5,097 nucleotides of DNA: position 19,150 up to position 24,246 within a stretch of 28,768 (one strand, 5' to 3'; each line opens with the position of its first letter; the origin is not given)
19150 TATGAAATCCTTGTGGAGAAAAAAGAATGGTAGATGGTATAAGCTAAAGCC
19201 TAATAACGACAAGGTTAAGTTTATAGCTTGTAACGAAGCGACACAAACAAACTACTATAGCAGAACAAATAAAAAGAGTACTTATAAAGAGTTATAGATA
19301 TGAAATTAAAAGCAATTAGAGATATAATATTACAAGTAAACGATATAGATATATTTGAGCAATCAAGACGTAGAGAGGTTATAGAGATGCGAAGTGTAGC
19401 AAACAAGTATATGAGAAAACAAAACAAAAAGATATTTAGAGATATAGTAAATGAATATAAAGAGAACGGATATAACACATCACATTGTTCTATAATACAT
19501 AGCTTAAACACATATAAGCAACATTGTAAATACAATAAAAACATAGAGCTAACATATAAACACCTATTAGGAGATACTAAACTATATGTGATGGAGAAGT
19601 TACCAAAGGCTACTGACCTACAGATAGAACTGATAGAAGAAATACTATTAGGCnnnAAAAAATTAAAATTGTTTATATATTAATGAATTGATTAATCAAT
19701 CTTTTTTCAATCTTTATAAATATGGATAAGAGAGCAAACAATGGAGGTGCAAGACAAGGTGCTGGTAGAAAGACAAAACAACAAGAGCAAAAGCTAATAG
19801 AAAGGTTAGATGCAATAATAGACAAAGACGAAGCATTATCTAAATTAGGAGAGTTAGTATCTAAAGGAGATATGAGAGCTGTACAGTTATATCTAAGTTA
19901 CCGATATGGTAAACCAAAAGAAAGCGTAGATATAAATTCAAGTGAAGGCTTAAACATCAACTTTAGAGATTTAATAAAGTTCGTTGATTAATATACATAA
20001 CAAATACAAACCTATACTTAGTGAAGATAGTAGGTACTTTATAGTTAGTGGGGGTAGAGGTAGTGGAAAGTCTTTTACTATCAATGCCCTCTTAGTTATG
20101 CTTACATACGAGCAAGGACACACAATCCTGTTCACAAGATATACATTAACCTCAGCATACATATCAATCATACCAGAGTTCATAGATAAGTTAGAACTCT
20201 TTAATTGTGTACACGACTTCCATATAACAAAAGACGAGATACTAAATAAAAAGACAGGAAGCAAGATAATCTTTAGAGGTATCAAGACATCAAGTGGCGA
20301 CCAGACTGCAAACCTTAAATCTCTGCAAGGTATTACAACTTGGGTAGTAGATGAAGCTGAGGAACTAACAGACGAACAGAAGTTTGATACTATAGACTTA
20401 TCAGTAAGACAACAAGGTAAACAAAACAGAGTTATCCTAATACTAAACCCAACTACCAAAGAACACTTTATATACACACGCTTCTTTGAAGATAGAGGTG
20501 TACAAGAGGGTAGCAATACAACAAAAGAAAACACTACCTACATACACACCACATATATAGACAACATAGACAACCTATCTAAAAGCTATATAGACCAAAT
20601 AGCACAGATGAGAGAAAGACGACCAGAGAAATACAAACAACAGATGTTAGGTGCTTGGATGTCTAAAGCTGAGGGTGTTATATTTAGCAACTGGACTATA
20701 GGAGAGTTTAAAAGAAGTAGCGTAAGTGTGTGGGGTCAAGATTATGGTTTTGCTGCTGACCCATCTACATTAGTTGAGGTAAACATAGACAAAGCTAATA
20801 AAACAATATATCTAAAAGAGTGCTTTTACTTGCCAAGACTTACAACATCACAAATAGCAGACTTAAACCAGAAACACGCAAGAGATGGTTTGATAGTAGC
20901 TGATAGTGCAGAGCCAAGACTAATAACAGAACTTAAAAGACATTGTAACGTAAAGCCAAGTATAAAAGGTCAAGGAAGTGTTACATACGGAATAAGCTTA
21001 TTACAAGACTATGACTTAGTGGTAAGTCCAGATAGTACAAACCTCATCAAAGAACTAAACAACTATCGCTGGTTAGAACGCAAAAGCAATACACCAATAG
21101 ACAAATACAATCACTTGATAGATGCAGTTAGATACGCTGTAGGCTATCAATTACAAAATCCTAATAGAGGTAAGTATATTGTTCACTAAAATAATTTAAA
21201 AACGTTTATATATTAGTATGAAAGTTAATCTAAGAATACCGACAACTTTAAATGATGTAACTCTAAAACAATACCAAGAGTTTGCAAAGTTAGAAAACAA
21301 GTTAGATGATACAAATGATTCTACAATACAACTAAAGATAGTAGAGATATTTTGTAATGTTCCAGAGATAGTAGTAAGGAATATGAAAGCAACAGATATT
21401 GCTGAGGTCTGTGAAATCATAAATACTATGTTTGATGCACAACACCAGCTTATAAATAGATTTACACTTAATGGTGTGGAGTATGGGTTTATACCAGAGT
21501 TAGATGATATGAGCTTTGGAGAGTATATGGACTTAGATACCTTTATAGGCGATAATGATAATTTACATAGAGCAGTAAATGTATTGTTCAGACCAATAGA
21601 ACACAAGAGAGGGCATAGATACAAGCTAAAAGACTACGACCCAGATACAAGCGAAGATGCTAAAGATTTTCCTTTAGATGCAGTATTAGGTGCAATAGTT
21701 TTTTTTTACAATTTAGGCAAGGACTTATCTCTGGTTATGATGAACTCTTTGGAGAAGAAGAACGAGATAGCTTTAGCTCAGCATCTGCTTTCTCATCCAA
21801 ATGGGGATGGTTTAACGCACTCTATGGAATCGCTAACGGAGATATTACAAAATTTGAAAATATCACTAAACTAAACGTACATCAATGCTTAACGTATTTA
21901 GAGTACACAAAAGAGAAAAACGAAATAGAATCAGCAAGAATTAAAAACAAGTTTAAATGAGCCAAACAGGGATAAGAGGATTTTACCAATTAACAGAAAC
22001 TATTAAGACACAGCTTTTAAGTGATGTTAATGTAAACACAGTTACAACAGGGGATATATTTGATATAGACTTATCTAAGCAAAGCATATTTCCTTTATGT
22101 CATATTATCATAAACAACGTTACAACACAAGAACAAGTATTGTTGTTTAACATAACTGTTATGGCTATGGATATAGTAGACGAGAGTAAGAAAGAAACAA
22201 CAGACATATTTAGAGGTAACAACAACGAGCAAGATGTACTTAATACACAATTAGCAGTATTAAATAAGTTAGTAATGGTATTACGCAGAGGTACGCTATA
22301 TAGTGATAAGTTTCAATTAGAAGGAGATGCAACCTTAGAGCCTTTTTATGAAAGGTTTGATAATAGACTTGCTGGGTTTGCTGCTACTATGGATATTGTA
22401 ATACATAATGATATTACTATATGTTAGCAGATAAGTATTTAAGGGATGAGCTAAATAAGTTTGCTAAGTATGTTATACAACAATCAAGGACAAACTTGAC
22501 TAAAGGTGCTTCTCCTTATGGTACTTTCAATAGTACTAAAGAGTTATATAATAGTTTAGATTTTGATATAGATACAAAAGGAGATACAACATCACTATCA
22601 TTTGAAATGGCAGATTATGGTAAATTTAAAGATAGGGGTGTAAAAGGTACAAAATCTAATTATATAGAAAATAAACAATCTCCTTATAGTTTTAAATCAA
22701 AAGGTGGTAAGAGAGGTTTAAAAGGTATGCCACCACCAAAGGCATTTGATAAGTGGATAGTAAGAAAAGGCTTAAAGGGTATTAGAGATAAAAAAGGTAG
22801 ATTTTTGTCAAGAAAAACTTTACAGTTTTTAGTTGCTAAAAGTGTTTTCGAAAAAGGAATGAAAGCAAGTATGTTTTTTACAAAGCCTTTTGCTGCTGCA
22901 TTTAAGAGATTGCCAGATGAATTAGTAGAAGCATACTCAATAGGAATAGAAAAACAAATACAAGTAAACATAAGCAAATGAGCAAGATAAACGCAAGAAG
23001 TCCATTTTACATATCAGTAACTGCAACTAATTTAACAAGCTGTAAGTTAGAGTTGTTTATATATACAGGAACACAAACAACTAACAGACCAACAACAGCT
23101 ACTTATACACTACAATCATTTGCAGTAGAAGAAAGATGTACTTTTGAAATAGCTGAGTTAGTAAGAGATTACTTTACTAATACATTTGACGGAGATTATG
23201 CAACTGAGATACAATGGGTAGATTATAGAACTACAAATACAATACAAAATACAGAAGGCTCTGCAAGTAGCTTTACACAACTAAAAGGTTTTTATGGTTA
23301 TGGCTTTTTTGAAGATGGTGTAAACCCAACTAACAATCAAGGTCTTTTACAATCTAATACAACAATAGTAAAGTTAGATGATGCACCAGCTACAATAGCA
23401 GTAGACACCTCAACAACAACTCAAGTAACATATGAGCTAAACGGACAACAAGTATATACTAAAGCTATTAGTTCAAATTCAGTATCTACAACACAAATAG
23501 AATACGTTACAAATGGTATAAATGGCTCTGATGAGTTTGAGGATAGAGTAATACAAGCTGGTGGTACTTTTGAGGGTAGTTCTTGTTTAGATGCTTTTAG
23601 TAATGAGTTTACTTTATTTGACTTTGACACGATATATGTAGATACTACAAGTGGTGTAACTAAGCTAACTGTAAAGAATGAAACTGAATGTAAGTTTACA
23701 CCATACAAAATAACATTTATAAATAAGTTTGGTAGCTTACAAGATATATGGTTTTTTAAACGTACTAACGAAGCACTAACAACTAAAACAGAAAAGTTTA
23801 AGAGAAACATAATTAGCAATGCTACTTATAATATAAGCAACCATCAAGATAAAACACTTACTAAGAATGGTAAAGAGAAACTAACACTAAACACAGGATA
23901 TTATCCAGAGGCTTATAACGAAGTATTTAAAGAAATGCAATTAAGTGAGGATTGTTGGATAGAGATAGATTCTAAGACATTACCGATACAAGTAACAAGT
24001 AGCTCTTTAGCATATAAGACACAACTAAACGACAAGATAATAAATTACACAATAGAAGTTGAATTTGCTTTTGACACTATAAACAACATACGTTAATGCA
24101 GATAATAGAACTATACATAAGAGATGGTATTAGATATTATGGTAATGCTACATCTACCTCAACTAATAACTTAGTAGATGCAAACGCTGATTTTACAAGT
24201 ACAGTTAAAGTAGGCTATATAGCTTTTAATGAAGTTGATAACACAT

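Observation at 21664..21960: T9 slippery run with a 98-codon start-less -1 ORF: programmed frameshift or homopolymer error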

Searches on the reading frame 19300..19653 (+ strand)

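Call 60: search_protein_families(library=pfam, proteins=[window:19300-19653:+], max_evalue=0.05)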
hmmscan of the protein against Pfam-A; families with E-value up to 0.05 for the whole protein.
window:19300-19653:+ (118 aa): 2 families
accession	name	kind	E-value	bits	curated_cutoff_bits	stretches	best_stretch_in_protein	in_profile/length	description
PF18343.7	SH3_14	-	0.014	16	25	1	16-96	39-118/134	Dda helicase SH3 domain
PF24764.1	rva_4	-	0.043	14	26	1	17-75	84-142/194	Integrase core domain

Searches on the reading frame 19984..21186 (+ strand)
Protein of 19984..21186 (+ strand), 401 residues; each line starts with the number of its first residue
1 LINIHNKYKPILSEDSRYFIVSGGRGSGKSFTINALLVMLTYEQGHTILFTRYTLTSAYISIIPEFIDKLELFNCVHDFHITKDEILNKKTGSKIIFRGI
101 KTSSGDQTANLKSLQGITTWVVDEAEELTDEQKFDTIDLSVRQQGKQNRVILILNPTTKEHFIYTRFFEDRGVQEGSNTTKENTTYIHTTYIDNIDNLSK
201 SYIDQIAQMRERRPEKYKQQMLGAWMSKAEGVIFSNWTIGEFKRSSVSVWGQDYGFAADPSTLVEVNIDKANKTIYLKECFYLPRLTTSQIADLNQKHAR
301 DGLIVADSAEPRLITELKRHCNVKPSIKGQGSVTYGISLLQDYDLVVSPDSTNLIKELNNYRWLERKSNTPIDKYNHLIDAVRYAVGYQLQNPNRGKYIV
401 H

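Call 6: search_protein_families(library=phrogs, proteins=[window:19984-21186:+], max_evalue=0.01)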
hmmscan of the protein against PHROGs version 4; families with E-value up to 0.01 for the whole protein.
window:19984-21186:+ (401 aa): 9 families
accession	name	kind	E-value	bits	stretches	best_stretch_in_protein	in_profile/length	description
phrog_2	-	head and packaging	1.4e-47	163.9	1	11-393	273-596/807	terminase large subunit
phrog_3717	-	head and packaging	1.2e-42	147.3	1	2-269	9-273/277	terminase large subunit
phrog_5653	-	head and packaging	4.7e-34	118.8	1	225-387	3-178/199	terminase large subunit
phrog_6672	-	head and packaging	1.5e-27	97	1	271-392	3-132/145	terminase large subunit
phrog_979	-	head and packaging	7.7e-08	32.4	1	9-164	159-311/642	terminase large subunit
phrog_10250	-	head and packaging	2.6e-07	31.6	1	213-398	6-224/228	terminase large subunit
phrog_22023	-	unknown function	0.00015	23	1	150-256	25-124/153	-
phrog_2150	-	head and packaging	0.00015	22.2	1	3-79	5-83/341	terminase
phrog_8711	-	head and packaging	0.0039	18.2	1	2-39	11-48/89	terminase large subunit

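Call 7: search_protein_families(library=pfam, proteins=[window:19984-21186:+], max_evalue=0.01)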
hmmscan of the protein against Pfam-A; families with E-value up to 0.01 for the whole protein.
window:19984-21186:+ (401 aa): 8 families
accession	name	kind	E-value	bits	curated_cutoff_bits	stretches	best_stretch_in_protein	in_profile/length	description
PF04466.19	Terminase_3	-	5.8e-30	104.8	23.2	1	17-223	3-200/201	Phage terminase large subunit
PF17288.8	Terminase_3C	-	2.3e-20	73.9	26.7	1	253-386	1-153/155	Terminase RNAseH like domain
PF03237.21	Terminase_6N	-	6.2e-13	49.3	22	1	21-236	2-210/215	Terminase large subunit, T4likevirus-type, N-terminal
PF13401.12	AAA_22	-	0.00022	22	27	1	19-156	8-124/130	AAA domain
PF13604.12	AAA_30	-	0.0034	17.6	27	0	10-49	12-50/191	AAA domain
PF13191.12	AAA_16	-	0.0035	18.3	32.6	1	5-70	13-73/167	AAA ATPase domain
PF06414.18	Zeta_toxin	-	0.0066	16.3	22.3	0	19-48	19-47/199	Zeta toxin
PF00437.27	T2SSE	-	0.0095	15.1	24.9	0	7-43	133-169/370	Type II/IV secretion system protein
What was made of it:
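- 19984..21189 (+): Large terminase, the upstream neighbour (context). Pfam Terminase_3 and Terminase_3C (call 7).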

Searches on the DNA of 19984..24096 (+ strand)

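Call 8: search_dna_similar(query=window:19984-24096:+, collection=phages, mode=distant, max_rows=30)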
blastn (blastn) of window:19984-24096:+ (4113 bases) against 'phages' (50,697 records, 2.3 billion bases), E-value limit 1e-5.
Records with a match: 25; places in all: 25; records where one place covers at least 80% of the query: 0.
Best place of each record, by identity: 60-80% 25.
By first word of the organism name: Riemerella 19; Nonlabens 4; Bacteriophage 1; Shigella 1.
By host as written in the record: Riemerella anatipestifer 6; Riemerella sp. 5; Persicivirga sp. IMCC12024 4; - 1; Riemerella anatipestifer RAf8 1; Riemerella anatipestifer RAf2 1; Riemerella anatipestifer RAf1 1; Shigella dysenteriae CMCC(B)51105 1; and 5 more.
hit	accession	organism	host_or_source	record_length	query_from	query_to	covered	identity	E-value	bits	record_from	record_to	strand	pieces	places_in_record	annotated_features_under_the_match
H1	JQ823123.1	Nonlabens phage P12024L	Persicivirga sp. IMCC12024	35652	281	728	11%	69.7%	4e-39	170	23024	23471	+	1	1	phage terminase, large subunit, PBSX family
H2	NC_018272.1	Nonlabens phage P12024L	Persicivirga sp. IMCC12024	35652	281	728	11%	69.7%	4e-39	170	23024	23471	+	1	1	terminase large subunit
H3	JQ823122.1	Nonlabens phage P12024S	Persicivirga sp. IMCC12024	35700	281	728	11%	69.3%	2e-36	161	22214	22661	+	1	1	phage terminase, large subunit, PBSX family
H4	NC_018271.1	Nonlabens phage P12024S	Persicivirga sp. IMCC12024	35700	281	728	11%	69.3%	2e-36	161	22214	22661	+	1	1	terminase large subunit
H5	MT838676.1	Bacteriophage sp.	human fecal samples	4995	247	380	3%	70.4%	5e-6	61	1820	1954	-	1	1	record has no annotation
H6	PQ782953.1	Riemerella phage vB_RanS_CRP34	Riemerella anatipestifer RAf8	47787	242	372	3%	70.2%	5e-6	62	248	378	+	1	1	terminase large subunit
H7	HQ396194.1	Riemerella phage RAP44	Riemerella anatipestifer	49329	242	372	3%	70.2%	5e-6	62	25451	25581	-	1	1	phage terminase large subunit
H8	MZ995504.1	Riemerella phage vB_RanS_PT03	Riemerella anatipestifer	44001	242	372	3%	70.2%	5e-6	62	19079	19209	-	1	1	DNA methylase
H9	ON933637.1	Riemerella phage vB_RanS_PT15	Riemerella anatipestifer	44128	242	372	3%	70.2%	5e-6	62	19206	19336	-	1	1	terminase large subunit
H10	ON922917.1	Riemerella phage vB_RanS_PT33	Riemerella anatipestifer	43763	242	372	3%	70.2%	5e-6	62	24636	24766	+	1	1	terminase large subunit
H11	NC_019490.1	Riemerella phage RAP44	Riemerella anatipestifer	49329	242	372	3%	70.2%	5e-6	62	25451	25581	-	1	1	terminase large subunit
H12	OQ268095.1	Riemerella phage vB_RanS_CRP5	Riemerella anatipestifer RAf2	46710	242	372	3%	70.2%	5e-6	62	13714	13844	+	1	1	terminase large subunit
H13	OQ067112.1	Riemerella phage vB_RanS_CRP2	Riemerella anatipestifer RAf1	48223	242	372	3%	70.2%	5e-6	62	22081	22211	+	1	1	terminase large subunit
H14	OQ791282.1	Shigella phage Henu10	Shigella dysenteriae CMCC(B)51105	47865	242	372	3%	70.2%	5e-6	62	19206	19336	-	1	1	terminase large subunit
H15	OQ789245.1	Riemerella phage vB_RanS_CRP6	Riemerella anatipestifer RAf63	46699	242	372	3%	70.2%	5e-6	62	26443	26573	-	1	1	terminase large subunit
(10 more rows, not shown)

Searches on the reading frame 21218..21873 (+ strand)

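Call 6: search_protein_families(library=phrogs, proteins=[window:21218-21873:+], max_evalue=0.01)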
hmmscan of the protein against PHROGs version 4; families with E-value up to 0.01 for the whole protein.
window:21218-21873:+ (218 aa): 1 family
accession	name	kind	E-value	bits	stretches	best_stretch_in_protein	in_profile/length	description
phrog_32199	-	unknown function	3.9e-19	70.5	1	4-179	2-166/175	-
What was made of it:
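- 21218..21874 (+): Zero-frame ORF of gene X (218 aa): an acidic N-terminal domain (residues 1-163, pI 4.6) plus a 55-aa zero-frame tail. It matches phrog_32199 (unknown function) at E 4e-19 over residues 4-179 (call 6).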

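Call 7: search_protein_families(library=pfam, proteins=[window:21218-21873:+], max_evalue=0.01)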
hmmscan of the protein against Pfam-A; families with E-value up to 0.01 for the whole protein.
window:21218-21873:+ (218 aa): 0 families

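Call 61: search_protein_families(library=ncbifam, proteins=[window:21218-21873:+], max_evalue=0.05)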
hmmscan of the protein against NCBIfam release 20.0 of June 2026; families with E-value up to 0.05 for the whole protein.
window:21218-21873:+ (218 aa): 0 families

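Call 86: predict_structure(alignment_id=A5)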
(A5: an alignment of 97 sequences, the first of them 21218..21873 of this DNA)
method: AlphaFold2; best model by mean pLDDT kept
length: 218 residues; sequences in the alignment: 97
mean_pLDDT: 81.8   pTM: 0.73
mean pLDDT of the five models: 81.8, 80.7, 80.1, 78.3, 77.1
residues with pLDDT >= 90: 89; 70-90: 78; 50-70: 41; < 50: 10
segments of 3 or more residues with pLDDT < 50: 191-195, 215-218
pLDDT, mean of each block of 10 residues (from residue 1): 77 93 75 76 91 90 89 84 95 86 91 93 95 92 94 94 84 73 56 49 66 51
secondary structure, 60 per line:
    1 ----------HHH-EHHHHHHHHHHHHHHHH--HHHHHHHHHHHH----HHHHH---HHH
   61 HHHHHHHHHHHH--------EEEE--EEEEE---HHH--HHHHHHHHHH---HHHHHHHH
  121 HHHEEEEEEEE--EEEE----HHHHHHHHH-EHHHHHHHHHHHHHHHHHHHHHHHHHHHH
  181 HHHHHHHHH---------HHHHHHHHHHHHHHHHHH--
elements in order: H16-31 H34-45 H50-54 H58-72 E81-84 E87-91 H100-109 H113-123 E124-131 E134-137 H142-150 H153-189 H199-216

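Call 89: fold_search(model_id=the predicted structure, library=pdb)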
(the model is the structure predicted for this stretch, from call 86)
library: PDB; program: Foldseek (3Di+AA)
matches with E <= 10: 56; with E <= 0.001: 0
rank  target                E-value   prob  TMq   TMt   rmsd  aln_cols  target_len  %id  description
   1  3tkl_B                4.1e-01  0.08  0.16  0.17  17.0       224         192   13  Crystal structure of the GTP-bound Rab1a in complex with the coiled-coil domain of LidA from Legionella pneumophila (released 2012-06-27)
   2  4cem_B                1.3e+00  0.20  0.30  0.22  15.1       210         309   10  Crystal structure of the first MIF4G domain of human nonsense mediated decay factor UPF2 (released 2013-12-11)
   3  6rrc_C                2.1e+00  0.06  0.25  0.18  15.2       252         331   13  Crystal structure of the N-terminal region of human cohesin subunit STAG1 in complex with RAD21 peptide (released 2019-06-19)
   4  4p6z_S                2.8e+00  0.02  0.10  0.14  15.3       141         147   12  Crystal structure of the human BST2 cytoplasmic domain and the HIV-1 Vpu cytoplasmic domain bound to the clathrin adap (released 2014-05-21)
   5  5jr9_C                3.1e+00  0.04  0.15  0.17  18.9       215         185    9  Crystal structure of apo-NeC3PO (released 2016-09-28)
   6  6u9d_G                3.3e+00  0.08  0.12  0.11   9.9        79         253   16  Saccharomyces cerevisiae acetohydroxyacid synthase (released 2020-07-15)
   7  9p4j_E                3.4e+00  0.05  0.20  0.14  22.3       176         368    8  The structure of Retron Eco8 in Apo state (released 2025-11-12)
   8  5jr9_D                3.4e+00  0.04  0.15  0.17  18.9       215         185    9  Crystal structure of apo-NeC3PO (released 2016-09-28)
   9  6qb5_C                4.1e+00  0.04  0.23  0.17  15.0       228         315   11  Crystal structure of the N-terminal region of human cohesin subunit STAG1 (released 2019-02-06)
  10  5yjc_A                4.1e+00  0.03  0.16  0.14  18.7       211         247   13  Structural insights into the CRISPR-Cas-associated ribonuclease activity of Staphylococcus epidermidis Csm6 (released 2018-10-17)
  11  2dg8_B                4.1e+00  0.02  0.15  0.15  16.7       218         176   11  Crystal structure of the putative trasncriptional regulator SCO7518 from Streptomyces coelicolor A3(2) (released 2007-03-13)
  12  4hmy_S                4.3e+00  0.02  0.11  0.15  13.2       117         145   12  Structural basis for recruitment and activation of the AP-1 clathrin adaptor complex by Arf1 (released 2013-03-06)
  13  9qpq_L                5.1e+00  0.02  0.16  0.17  31.1       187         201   12  The structure of the COPI leaf bound to GOLPH3 (released 2025-10-22)
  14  4lun                  5.4e+00  0.06  0.16  0.13   9.4        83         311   22  Structure of the N-terminal mIF4G domain from S. cerevisiae Upf2, a protein involved in the degradation of mRNAs contain (released 2014-07-30)
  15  5z7b_A                5.4e+00  0.04  0.19  0.22  22.3       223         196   12  Crystal structure of the VanR transcription factor in complex with vanillate (released 2018-08-29)
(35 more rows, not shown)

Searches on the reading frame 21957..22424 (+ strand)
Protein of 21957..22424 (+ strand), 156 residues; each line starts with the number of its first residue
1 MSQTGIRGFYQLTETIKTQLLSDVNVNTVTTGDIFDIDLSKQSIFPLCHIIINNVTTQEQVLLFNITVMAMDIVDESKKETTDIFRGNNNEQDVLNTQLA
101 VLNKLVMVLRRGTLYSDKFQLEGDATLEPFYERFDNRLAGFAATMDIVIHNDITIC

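Call 6: search_protein_families(library=phrogs, proteins=[window:21957-22424:+], max_evalue=0.01)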
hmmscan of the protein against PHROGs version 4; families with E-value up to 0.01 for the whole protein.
window:21957-22424:+ (156 aa): 1 family
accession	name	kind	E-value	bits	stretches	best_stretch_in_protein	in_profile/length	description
phrog_30964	-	unknown function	4e-18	66.9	1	7-153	2-134/138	-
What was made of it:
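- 21957..22427 (+): Conserved downstream gene (156 aa), syntenic with X (context). phrog_30964, unknown function (call 6).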

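Call 7: search_protein_families(library=pfam, proteins=[window:21957-22424:+], max_evalue=0.01)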
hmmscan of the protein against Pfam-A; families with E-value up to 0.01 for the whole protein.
window:21957-22424:+ (156 aa): 0 families

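Call 61: search_protein_families(library=ncbifam, proteins=[window:21957-22424:+], max_evalue=0.05)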
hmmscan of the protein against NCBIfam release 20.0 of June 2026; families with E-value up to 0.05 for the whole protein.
window:21957-22424:+ (156 aa): 1 family
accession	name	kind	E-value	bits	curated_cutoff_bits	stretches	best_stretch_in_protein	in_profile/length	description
TIGR01055.1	parE_Gneg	equivalog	0.014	13.8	723.35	1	98-155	8-64/625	DNA topoisomerase IV subunit B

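Call 74: search_solved_structures(query=A4, max_evalue=10)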
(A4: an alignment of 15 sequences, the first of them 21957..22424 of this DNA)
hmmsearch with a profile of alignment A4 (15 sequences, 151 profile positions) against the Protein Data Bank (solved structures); distinct sequences matched with E-value up to 10: 1.
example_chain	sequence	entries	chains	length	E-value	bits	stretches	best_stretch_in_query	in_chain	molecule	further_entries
7wat_B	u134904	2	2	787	1.2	12.4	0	49-103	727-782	Bifunctional diterpene synthase | Bifunctional diterpene synthase, chloroplastic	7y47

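Call 76: search_protein_families(library=pfam, alignment_id=A4, max_evalue=10)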
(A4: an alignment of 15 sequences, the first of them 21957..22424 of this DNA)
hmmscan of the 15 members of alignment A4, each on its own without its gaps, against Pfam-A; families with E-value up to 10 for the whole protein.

A. member 1, window:21957-22424:+ (156 aa): 2 families
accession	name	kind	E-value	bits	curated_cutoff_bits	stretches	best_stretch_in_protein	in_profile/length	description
PF10637.15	Ofd1_CTDD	-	0.075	12.9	27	1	77-111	188-222/255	Oxoglutarate and iron-dependent oxygenase degradation C-term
PF16483.10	Glyco_hydro_64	-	0.13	11.9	27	1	75-137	262-324/370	Beta-1,3-glucanase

B. families by the number of members that match (of 15 scanned): 4 families
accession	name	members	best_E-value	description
PF10637.15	Ofd1_CTDD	4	0.027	Oxoglutarate and iron-dependent oxygenase degradation C-term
PF17961.7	Big_8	2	0.046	Bacterial Ig domain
PF13590.11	DUF4136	1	0.063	Domain of unknown function (DUF4136)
PF16483.10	Glyco_hydro_64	1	0.13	Beta-1,3-glucanase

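Call 104: search_protein_families(library=phrogs, alignment_id=A4, max_evalue=1)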
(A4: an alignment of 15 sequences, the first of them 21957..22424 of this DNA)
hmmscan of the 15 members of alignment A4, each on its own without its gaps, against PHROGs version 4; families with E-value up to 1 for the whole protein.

A. member 1, window:21957-22424:+ (156 aa): 1 family
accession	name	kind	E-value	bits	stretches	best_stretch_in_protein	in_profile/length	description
phrog_30964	-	unknown function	4e-18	66.9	1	7-153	2-134/138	-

B. families by the number of members that match (of 15 scanned): 14 families
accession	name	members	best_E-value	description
phrog_30964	-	15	2.2e-93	-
phrog_13965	-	2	0.048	-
phrog_28853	-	1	0.043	-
phrog_18082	-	1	0.05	-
phrog_29823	-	1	0.058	-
phrog_10351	-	1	0.067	-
phrog_17253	-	1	0.1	-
phrog_18228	-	1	0.11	-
phrog_22174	-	1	0.11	-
phrog_12414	-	1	0.15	-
phrog_33986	-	1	0.16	-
phrog_12547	-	1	0.2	-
phrog_7552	-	1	0.24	-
phrog_26989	-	1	0.41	-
